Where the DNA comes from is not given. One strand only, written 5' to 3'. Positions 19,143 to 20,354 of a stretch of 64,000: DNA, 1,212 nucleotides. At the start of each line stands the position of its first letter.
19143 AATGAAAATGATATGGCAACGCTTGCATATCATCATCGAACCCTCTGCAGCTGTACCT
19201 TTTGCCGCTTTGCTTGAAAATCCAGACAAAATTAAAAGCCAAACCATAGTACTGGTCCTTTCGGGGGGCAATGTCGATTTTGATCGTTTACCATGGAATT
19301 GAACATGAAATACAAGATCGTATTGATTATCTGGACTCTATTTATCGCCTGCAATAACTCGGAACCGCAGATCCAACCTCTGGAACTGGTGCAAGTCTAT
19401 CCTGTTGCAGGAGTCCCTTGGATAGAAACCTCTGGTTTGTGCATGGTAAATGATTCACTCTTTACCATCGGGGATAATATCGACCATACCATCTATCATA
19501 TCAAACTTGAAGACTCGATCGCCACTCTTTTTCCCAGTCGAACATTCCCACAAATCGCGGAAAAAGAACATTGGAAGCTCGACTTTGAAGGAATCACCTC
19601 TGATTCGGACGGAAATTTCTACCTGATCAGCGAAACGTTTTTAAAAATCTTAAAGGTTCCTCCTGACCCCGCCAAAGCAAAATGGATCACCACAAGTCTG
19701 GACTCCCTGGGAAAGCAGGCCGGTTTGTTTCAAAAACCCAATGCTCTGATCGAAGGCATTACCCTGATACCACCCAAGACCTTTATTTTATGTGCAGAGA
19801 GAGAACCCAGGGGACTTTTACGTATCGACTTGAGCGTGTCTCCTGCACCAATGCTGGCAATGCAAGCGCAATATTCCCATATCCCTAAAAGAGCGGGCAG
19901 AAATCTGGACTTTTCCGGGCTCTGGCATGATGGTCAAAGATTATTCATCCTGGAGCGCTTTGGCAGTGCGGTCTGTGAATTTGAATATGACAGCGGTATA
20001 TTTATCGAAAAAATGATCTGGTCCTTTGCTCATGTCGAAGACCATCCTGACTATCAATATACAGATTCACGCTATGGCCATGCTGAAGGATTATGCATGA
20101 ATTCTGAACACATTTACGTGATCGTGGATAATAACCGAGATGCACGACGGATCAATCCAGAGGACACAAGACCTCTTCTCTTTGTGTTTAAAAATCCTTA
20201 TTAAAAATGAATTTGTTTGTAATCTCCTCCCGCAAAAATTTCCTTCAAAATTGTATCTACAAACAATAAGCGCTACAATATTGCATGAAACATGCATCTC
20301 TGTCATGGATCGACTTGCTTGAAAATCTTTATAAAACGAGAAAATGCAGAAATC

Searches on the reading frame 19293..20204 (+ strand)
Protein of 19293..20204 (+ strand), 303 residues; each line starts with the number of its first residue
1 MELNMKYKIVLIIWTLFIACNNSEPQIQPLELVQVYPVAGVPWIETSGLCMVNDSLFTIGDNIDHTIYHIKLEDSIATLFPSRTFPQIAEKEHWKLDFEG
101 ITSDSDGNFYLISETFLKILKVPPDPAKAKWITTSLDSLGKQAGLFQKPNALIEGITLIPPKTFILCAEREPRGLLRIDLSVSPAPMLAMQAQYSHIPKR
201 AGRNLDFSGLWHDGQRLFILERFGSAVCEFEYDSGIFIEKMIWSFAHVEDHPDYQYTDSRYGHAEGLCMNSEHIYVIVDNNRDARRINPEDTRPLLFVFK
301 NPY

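Call 86: search_protein_families(library=pfam, proteins=[window:19293-20204:+], max_evalue=0.01)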
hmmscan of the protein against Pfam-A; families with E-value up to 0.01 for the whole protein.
window:19293-20204:+ (303 aa): 3 families
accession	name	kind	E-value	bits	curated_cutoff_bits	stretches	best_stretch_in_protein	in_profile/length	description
PF06977.17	SdiA-regulated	-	5.3e-05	23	21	0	97-220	67-189/249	SdiA-regulated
PF13449.12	Phytase-like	-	0.00017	22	27.6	1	47-225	7-209/284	Esterase-like activity of phytase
PF22000.2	DUF6929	-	0.00056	19.6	27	0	47-110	6-75/286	Family of unknown function (DUF6929)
